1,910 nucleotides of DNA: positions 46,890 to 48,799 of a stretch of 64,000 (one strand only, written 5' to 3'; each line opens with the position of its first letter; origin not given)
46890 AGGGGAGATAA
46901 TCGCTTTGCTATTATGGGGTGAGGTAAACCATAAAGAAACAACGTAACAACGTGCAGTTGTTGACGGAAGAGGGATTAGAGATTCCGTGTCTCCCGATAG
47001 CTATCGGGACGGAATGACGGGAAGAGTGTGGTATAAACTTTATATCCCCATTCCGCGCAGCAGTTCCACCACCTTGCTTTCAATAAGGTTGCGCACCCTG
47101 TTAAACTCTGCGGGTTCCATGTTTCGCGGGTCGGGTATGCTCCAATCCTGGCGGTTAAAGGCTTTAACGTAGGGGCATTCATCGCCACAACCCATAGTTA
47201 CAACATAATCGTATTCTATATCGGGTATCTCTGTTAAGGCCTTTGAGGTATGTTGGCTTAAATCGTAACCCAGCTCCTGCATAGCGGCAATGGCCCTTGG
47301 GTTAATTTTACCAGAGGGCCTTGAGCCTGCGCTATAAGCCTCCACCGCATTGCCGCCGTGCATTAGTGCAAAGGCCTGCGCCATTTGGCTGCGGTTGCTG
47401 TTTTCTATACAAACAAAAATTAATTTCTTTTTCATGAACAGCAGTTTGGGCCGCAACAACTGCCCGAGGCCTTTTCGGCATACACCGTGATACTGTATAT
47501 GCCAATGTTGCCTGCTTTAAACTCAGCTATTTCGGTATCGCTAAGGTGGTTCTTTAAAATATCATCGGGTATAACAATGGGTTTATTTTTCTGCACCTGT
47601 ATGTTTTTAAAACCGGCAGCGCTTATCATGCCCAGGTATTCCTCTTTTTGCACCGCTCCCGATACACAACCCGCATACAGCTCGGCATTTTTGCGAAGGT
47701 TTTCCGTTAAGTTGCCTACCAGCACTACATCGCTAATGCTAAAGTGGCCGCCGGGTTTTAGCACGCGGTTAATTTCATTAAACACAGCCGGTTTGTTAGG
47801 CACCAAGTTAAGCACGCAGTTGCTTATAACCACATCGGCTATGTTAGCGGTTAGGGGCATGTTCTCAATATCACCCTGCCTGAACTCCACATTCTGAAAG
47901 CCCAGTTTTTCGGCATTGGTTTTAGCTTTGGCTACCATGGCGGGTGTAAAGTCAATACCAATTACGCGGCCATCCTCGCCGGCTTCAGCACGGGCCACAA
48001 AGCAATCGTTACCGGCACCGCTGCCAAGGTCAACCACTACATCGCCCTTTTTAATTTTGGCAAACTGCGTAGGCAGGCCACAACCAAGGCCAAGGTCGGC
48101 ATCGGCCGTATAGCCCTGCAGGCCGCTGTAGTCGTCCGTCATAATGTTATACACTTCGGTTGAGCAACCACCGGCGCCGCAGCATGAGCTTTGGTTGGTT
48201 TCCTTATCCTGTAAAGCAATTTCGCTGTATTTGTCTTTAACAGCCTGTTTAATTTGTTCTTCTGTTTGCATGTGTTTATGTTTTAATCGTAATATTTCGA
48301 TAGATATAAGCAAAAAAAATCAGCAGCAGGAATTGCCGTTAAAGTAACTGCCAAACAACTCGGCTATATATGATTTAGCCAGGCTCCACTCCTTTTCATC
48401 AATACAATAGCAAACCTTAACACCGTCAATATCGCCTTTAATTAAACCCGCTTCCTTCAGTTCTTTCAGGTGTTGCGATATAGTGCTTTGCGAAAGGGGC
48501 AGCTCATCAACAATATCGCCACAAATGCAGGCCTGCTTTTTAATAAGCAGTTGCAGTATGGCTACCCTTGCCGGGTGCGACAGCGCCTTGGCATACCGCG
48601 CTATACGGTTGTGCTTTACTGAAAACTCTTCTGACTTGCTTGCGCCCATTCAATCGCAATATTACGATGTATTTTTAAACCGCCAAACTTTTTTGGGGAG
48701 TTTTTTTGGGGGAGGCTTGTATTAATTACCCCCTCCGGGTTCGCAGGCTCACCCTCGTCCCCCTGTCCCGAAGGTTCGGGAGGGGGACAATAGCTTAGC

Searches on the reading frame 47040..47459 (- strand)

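Call 43: search_protein_families(library=pfam, proteins=[window:47040-47459:-], max_evalue=0.001)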
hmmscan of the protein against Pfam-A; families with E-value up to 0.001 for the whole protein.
window:47040-47459:- (139 aa): 1 family
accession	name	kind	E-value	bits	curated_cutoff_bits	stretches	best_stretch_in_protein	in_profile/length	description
PF01451.26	LMWPc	-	2.5e-21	76.8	23.2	1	14-134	2-144/144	Low molecular weight phosphotyrosine protein phosphatase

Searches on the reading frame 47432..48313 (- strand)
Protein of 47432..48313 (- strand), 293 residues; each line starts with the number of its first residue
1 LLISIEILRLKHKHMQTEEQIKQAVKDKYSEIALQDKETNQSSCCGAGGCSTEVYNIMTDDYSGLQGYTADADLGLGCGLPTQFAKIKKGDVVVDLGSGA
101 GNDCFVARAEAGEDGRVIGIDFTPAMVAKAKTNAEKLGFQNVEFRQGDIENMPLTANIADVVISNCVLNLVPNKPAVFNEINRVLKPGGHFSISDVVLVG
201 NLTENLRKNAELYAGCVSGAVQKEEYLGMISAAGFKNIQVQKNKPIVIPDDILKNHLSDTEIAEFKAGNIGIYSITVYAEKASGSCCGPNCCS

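Call 43: search_protein_families(library=pfam, proteins=[window:47432-48313:-], max_evalue=0.001)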
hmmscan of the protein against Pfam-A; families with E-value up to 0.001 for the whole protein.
window:47432-48313:- (293 aa): 16 families
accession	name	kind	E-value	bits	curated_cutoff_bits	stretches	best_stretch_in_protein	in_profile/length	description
PF13847.12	Methyltransf_31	-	1.5e-43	148.4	27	1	87-234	1-145/145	Methyltransferase domain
PF08241.18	Methyltransf_11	-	9e-23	81.2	21.2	1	94-192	1-94/95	Methyltransferase domain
PF13649.12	Methyltransf_25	-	2.7e-22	79.7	27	1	93-189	1-97/97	Methyltransferase domain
PF01209.24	Ubie_methyltran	-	4.1e-16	59.5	20.1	1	86-194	44-152/233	ubiE/COQ5 methyltransferase family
PF08242.18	Methyltransf_12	-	2.1e-15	57.7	30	1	94-191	1-98/98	Methyltransferase domain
PF13489.12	Methyltransf_23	-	6.4e-13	49.2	27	1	82-239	15-163/164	Methyltransferase domain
PF01135.25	PCMT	-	2.1e-09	37.9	20.3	1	82-148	66-132/210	Protein-L-isoaspartate(D-aspartate) O-methyltransferase (PCMT)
PF13679.12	Methyltransf_32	-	1e-06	29.2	27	1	88-154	24-94/143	Methyltransferase domain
PF01728.25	FtsJ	-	3.8e-06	27.4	24.1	1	84-166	16-99/181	FtsJ-like methyltransferase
PF05148.21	Methyltransf_8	-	8.2e-06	26.3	27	1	141-196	105-159/219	Hypothetical methyltransferase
PF02390.23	Methyltransf_4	-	8.3e-06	25.8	24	1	91-159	3-69/173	Putative methyltransferase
PF01170.24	UPF0020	-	9.6e-06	25.9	22.3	1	111-165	73-128/197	RMKL-like, methyltransferase domain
PF06325.19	PrmA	-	1.6e-05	25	22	1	87-196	159-261/296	Ribosomal protein L11 methyltransferase (PrmA)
PF24675.1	NpmA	-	0.00011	22.1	60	1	89-193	23-136/214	16S rRNA (adenine(1408)-N(1))-methyltransferase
PF20922.3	Anamorsin_N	-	0.00023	21.4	27.1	1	148-213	41-108/163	Anamorsin, N-terminal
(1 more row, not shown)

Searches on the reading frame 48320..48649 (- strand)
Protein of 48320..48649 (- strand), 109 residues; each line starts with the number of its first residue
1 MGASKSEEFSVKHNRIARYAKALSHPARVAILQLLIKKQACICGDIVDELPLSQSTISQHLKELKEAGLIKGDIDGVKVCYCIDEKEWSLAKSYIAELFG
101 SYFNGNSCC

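Call 43: search_protein_families(library=pfam, proteins=[window:48320-48649:-], max_evalue=0.001)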
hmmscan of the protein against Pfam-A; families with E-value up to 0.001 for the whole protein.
window:48320-48649:- (109 aa): 7 families
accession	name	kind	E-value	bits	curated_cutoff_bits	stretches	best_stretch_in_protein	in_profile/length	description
PF01022.26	HTH_5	-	2.7e-14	53.2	22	1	25-71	1-46/47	Bacterial regulatory protein, arsR family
PF12840.13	HTH_20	-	3.9e-13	49.6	27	1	23-71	1-49/51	Helix-turn-helix domain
PF13412.12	HTH_24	-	1.8e-05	24.6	21.9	1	30-71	7-48/48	Winged helix-turn-helix DNA-binding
PF12802.13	MarR_2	-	3.9e-05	24.1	27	1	30-70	9-50/61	MarR family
PF13601.12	HTH_34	-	0.00043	20.8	27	1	28-75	2-49/80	Winged helix DNA-binding domain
PF08279.18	HTH_11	-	0.00063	20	25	0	30-69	4-44/55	HTH domain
PF01047.28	MarR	-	0.00065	20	24.6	1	27-70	4-47/59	MarR family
